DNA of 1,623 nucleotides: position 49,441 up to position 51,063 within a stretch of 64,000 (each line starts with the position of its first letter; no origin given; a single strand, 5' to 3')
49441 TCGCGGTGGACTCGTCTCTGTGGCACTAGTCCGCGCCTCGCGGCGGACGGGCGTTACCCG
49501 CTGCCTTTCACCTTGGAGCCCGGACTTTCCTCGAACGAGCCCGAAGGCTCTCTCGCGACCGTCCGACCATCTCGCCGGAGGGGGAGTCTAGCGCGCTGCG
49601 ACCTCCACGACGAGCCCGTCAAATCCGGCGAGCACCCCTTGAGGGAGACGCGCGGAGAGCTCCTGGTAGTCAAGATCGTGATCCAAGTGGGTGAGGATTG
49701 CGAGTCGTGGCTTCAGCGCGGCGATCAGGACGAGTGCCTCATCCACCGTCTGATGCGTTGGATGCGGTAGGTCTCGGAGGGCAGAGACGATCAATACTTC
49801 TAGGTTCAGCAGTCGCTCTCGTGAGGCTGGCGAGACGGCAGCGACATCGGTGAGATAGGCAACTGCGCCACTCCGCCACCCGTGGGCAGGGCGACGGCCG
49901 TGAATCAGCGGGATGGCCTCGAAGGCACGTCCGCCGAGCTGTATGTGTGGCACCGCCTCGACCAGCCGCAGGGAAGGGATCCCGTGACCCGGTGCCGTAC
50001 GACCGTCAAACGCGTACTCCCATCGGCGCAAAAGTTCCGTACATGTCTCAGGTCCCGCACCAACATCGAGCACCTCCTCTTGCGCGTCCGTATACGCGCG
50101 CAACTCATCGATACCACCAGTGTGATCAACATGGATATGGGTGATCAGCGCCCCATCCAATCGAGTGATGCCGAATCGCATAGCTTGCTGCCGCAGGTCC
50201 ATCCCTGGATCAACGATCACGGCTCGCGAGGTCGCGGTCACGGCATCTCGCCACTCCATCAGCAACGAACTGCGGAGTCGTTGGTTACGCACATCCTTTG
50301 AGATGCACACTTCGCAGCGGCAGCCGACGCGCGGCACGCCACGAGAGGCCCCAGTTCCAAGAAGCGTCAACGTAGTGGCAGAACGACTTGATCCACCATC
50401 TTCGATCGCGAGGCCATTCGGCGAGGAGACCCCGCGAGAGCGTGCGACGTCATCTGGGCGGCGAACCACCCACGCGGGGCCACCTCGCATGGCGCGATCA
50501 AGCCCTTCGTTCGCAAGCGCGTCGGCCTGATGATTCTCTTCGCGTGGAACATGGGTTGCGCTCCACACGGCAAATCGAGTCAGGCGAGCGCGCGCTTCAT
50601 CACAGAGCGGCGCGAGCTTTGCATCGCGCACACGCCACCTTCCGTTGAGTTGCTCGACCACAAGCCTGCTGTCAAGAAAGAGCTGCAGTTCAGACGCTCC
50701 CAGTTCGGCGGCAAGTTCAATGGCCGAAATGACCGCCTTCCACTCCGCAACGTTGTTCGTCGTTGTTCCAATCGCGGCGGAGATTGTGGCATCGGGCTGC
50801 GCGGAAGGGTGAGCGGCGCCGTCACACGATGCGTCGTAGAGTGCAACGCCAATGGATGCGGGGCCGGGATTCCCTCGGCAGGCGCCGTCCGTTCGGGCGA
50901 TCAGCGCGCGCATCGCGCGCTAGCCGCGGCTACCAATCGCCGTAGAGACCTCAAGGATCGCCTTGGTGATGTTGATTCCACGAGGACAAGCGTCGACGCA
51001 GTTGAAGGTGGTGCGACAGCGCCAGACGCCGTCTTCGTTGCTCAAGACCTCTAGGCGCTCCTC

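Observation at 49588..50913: RNase HI fused to a PhnP-like metallo-beta-lactamase-fold phosphodiesterase, 10 nt upstream of rnpB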

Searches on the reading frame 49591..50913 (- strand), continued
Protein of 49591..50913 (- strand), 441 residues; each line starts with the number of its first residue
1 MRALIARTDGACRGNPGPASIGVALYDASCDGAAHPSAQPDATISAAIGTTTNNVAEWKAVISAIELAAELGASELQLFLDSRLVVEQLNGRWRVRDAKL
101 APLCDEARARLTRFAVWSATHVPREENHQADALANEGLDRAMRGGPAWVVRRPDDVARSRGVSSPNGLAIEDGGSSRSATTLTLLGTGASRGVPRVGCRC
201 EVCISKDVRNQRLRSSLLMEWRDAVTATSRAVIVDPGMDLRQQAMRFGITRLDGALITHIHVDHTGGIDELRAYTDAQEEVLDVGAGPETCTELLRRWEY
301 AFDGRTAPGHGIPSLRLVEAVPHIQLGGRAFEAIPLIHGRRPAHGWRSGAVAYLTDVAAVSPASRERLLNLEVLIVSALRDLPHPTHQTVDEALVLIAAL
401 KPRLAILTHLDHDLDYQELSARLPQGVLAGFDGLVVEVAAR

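Call 64: search_protein_families(library=pfam, proteins=[L045:6417-7079:+], max_evalue=0.001)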
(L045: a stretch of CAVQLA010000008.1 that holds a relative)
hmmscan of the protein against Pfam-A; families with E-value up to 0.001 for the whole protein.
L045:6417-7079:+ (220 aa): 2 families
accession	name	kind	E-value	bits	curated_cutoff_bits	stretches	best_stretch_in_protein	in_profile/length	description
PF13472.12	Lipase_GDSL_2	-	4.1e-16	60.4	32.9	1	9-198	1-177/178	GDSL-like Lipase/Acylhydrolase family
PF00657.28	Lipase_GDSL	-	2.5e-05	24.9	23.6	1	7-203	1-207/208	GDSL-like Lipase/Acylhydrolase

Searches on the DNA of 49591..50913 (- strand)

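Call 21: search_rna_families(sources=[L081, L082, L039, L045, L069, L075, L079, L019], threshold=gathering)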
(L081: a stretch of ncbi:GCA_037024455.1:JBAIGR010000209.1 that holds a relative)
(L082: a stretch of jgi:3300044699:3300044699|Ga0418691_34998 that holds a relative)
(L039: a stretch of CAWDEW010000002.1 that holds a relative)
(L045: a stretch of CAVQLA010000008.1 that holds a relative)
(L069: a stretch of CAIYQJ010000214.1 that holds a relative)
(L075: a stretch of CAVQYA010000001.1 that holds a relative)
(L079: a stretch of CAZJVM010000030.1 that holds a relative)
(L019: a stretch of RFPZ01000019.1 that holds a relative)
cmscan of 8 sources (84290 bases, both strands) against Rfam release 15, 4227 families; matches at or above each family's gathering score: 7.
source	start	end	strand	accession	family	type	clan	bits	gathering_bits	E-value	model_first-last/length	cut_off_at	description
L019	6316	6653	+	RF00010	RNaseP_bact_a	Gene; ribozyme;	CL00002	237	100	1.1e-75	1-367/367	no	Bacterial RNase P class A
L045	7094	7446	+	RF00010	RNaseP_bact_a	Gene; ribozyme;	CL00002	185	100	4.4e-58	1-367/367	no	Bacterial RNase P class A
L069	6427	6779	+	RF00010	RNaseP_bact_a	Gene; ribozyme;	CL00002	180.7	100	1.3e-56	1-367/367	no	Bacterial RNase P class A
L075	7094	7444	+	RF00010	RNaseP_bact_a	Gene; ribozyme;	CL00002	180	100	2.3e-56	1-367/367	no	Bacterial RNase P class A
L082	6024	6383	+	RF00010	RNaseP_bact_a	Gene; ribozyme;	CL00002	178.5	100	7.4e-56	1-367/367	no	Bacterial RNase P class A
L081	6072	6425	+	RF00010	RNaseP_bact_a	Gene; ribozyme;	CL00002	172.2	100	9.9e-54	1-367/367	no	Bacterial RNase P class A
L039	6450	6797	+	RF00010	RNaseP_bact_a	Gene; ribozyme;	CL00002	167.4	100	4.3e-52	1-367/367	no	Bacterial RNase P class A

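Call 40: search_rna_families(sources=[L083, L084, L085, L086], threshold=gathering)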
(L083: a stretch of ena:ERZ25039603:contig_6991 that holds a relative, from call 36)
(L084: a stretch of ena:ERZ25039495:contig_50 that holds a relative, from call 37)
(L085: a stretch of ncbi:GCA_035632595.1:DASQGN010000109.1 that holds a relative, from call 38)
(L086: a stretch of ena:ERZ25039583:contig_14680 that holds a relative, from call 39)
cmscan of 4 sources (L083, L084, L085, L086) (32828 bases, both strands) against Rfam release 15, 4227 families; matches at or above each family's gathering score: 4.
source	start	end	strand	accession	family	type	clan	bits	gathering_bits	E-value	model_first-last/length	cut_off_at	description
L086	4679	5012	+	RF00010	RNaseP_bact_a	Gene; ribozyme;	CL00002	188.7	100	9.7e-60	1-367/367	no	Bacterial RNase P class A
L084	5257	5597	+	RF00010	RNaseP_bact_a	Gene; ribozyme;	CL00002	185.9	100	8.6e-59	1-367/367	no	Bacterial RNase P class A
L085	4609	4949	+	RF00010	RNaseP_bact_a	Gene; ribozyme;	CL00002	175.7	100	2.5e-55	1-367/367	no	Bacterial RNase P class A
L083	4789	5166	+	RF00010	RNaseP_bact_a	Gene; ribozyme;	CL00002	173.1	100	1.8e-54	1-367/367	no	Bacterial RNase P class A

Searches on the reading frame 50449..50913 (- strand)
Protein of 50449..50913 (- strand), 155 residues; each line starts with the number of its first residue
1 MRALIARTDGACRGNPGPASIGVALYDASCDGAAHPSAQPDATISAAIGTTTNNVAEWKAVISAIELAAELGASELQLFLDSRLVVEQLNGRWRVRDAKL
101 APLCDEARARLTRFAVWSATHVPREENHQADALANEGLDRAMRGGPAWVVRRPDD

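Call 35: find_homologous_proteins(query=window:50449-50913:-, max_evalue=1e-10)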
Query seq(155 aa) (155 aa): 2828 proteins with E <= 1e-10 among 3040 candidates; the best 120 are listed.
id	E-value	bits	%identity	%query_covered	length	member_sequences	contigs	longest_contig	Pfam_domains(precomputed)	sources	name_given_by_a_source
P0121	1.6e-91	323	96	100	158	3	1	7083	PF13456.13,PF00075.31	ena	-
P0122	4.4e-75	269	95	86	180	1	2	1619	PF13456.13,PF00075.31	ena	-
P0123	5.9e-69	249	77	99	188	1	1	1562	PF13456.13,PF00075.31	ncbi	ncbi:MAG: ribonuclease HI family protein, partial [Candidatus Limnocylindrus sp.]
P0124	2.4e-66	241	75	100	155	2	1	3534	PF13456.13,PF00075.31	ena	-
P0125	4.0e-55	204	76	83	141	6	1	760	PF13456.13,PF00075.31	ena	-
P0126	1.4e-54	203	64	97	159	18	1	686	PF13456.13,PF00075.31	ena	-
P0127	2.9e-54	202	66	97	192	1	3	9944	PF13456.13,PF00075.31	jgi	jgi:ribonuclease HI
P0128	4.2e-54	201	66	99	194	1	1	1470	PF13456.13,PF00075.31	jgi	jgi:ribonuclease HI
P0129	6.3e-54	201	69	99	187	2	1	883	PF13456.13,PF00075.31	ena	-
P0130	6.5e-54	200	63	99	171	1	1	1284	PF13456.13,PF00075.31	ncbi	-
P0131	7.4e-54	200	66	96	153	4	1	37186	PF13456.13,PF00075.31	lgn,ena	-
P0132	1.5e-53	199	64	95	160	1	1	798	PF13456.13,PF00075.31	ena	-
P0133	1.5e-53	199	63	99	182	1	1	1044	PF13456.13,PF00075.31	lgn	-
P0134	1.8e-53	199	64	98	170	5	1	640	PF13456.13,PF00075.31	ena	-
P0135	4.2e-53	198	62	97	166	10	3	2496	PF13456.13,PF00075.31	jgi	-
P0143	1.6e-52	196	62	100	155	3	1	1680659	PF13456.13,PF00075.31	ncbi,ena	-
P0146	3.1e-52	195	65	98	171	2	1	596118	PF13456.13,PF00075.31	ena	-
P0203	3.4e-51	192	65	97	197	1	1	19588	PF13456.13,PF00075.31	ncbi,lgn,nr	ncbi:MAG TPA: ribonuclease HI family protein [Candidatus Dormibacteraeota bacterium]|nr:ribonuclease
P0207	3.7e-51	192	64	94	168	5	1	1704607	PF13456.13,PF00075.31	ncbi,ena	-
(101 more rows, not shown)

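Call 36: find_encoding_contigs(protein=P0143, flank=4000, max_places=1)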
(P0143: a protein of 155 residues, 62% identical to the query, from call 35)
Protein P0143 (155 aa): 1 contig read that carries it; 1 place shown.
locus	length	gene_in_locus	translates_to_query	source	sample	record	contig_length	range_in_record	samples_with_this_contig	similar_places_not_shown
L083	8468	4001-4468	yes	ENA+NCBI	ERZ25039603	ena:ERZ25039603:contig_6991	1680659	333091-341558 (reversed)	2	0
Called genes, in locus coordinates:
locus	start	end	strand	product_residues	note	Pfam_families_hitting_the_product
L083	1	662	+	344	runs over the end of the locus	PF00180:Iso_dh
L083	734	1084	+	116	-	PF01127:Sdh_cyt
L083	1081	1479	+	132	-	PF01127:Sdh_cyt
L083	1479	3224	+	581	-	PF00890:FAD_binding_2, PF01266:DAO, PF01494:FAD_binding_3 (weak), PF03486:HI0933_like (faint), PF07992:Pyr_redox_2 (faint), PF02910:Succ_DH_flav_C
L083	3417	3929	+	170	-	PF13085:Fer2_3, PF13237:Fer4_10, PF13183:Fer4_8, PF12838:Fer4_7 (weak), PF13187:Fer4_9 (weak), PF13534:Fer4_17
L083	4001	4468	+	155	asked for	PF00075:RNase_H, PF13456:RVT_3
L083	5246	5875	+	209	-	-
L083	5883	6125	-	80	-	-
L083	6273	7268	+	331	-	-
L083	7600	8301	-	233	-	-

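Call 37: find_encoding_contigs(protein=P0207, flank=4000, max_places=1)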
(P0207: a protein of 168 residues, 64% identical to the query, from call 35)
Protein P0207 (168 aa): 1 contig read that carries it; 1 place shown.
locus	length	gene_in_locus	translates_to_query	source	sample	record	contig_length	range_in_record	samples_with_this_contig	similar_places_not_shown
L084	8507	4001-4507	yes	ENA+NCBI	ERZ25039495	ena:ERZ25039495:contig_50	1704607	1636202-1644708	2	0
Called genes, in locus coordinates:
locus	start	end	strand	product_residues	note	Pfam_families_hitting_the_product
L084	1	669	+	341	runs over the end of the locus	PF00180:Iso_dh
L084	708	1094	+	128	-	PF01127:Sdh_cyt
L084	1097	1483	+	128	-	PF01127:Sdh_cyt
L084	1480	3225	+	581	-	PF00890:FAD_binding_2, PF01266:DAO, PF01494:FAD_binding_3 (weak), PF03486:HI0933_like (faint), PF02910:Succ_DH_flav_C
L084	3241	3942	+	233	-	PF13085:Fer2_3, PF13187:Fer4_9 (faint), PF13237:Fer4_10, PF12838:Fer4_7 (weak), PF13183:Fer4_8, PF13534:Fer4_17 (weak)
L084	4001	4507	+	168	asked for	PF00075:RNase_H, PF13456:RVT_3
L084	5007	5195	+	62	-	-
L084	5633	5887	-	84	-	-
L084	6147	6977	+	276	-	PF01476:LysM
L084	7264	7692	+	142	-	PF02381:MraZ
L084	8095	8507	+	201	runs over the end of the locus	PF01795:Methyltransf_5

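Call 38: find_encoding_contigs(protein=P0203, flank=4000, max_places=1)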
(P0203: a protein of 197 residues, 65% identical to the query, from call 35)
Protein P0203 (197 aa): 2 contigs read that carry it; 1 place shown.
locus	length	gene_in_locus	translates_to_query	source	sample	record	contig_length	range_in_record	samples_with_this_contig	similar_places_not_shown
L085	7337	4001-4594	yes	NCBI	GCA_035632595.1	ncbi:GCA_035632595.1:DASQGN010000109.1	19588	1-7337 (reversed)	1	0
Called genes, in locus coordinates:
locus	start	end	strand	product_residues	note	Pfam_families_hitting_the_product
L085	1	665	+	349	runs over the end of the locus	PF00180:Iso_dh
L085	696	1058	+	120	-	PF01127:Sdh_cyt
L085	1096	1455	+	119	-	PF01127:Sdh_cyt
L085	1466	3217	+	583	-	PF00890:FAD_binding_2, PF01266:DAO, PF01494:FAD_binding_3 (weak), PF03486:HI0933_like (faint), PF07992:Pyr_redox_2 (faint), PF02910:Succ_DH_flav_C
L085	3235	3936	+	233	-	PF13085:Fer2_3, PF13187:Fer4_9 (faint), PF13237:Fer4_10, PF12838:Fer4_7 (faint), PF13183:Fer4_8, PF13534:Fer4_17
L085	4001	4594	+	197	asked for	PF00075:RNase_H, PF13456:RVT_3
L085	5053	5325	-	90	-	-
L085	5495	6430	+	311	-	-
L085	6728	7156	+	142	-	PF02381:MraZ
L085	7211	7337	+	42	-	PF01795:Methyltransf_5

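Call 39: find_encoding_contigs(protein=P0146, flank=4000, max_places=1)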
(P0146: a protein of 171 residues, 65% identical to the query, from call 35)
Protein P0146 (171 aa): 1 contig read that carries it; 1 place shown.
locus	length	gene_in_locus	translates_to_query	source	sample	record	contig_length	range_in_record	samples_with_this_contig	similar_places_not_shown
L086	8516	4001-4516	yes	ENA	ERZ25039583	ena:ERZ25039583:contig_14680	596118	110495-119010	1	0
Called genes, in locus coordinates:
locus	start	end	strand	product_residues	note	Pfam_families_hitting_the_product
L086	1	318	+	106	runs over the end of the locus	PF00180:Iso_dh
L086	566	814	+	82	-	-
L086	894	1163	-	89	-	-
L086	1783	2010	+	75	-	PF00890:FAD_binding_2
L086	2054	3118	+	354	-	PF00890:FAD_binding_2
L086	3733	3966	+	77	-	-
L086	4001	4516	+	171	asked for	PF00075:RNase_H, PF13456:RVT_3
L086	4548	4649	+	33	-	-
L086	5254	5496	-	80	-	-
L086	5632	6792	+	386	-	PF01476:LysM (weak)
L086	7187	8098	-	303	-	-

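Call 51: search_solved_structures(query=window:50449-50913:-, max_evalue=0.001, show_alignments=3)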
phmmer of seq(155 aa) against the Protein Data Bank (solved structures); distinct sequences matched with E-value up to 0.001: 9.
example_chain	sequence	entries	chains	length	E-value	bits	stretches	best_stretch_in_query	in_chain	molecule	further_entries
4e19_A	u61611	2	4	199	4.7e-26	95.4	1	6-141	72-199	ribonuclease H1 | Ribonuclease HI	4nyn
3hst_B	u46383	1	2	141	2.5e-25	93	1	5-144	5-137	Protein Rv2228c/MT2287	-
3u3g_D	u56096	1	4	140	2.4e-21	80.1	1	2-142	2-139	Ribonuclease H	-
4h8k_A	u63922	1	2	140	1.2e-20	77.8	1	2-142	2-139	Ribonuclease H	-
3aly_A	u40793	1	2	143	2.8e-12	50.7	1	5-144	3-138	Putative uncharacterized protein ST0753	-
2ehg_A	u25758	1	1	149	3.1e-12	50.5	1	5-144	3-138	ribonuclease HI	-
4ly7_A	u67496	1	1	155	0.00041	24.1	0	7-135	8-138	Ribonuclease H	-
3aa4_A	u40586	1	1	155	0.00074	23.3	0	7-99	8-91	Ribonuclease HI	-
5mfi_A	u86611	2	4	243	0.001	22.9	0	100-142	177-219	YIII(Dq.V2)4CqI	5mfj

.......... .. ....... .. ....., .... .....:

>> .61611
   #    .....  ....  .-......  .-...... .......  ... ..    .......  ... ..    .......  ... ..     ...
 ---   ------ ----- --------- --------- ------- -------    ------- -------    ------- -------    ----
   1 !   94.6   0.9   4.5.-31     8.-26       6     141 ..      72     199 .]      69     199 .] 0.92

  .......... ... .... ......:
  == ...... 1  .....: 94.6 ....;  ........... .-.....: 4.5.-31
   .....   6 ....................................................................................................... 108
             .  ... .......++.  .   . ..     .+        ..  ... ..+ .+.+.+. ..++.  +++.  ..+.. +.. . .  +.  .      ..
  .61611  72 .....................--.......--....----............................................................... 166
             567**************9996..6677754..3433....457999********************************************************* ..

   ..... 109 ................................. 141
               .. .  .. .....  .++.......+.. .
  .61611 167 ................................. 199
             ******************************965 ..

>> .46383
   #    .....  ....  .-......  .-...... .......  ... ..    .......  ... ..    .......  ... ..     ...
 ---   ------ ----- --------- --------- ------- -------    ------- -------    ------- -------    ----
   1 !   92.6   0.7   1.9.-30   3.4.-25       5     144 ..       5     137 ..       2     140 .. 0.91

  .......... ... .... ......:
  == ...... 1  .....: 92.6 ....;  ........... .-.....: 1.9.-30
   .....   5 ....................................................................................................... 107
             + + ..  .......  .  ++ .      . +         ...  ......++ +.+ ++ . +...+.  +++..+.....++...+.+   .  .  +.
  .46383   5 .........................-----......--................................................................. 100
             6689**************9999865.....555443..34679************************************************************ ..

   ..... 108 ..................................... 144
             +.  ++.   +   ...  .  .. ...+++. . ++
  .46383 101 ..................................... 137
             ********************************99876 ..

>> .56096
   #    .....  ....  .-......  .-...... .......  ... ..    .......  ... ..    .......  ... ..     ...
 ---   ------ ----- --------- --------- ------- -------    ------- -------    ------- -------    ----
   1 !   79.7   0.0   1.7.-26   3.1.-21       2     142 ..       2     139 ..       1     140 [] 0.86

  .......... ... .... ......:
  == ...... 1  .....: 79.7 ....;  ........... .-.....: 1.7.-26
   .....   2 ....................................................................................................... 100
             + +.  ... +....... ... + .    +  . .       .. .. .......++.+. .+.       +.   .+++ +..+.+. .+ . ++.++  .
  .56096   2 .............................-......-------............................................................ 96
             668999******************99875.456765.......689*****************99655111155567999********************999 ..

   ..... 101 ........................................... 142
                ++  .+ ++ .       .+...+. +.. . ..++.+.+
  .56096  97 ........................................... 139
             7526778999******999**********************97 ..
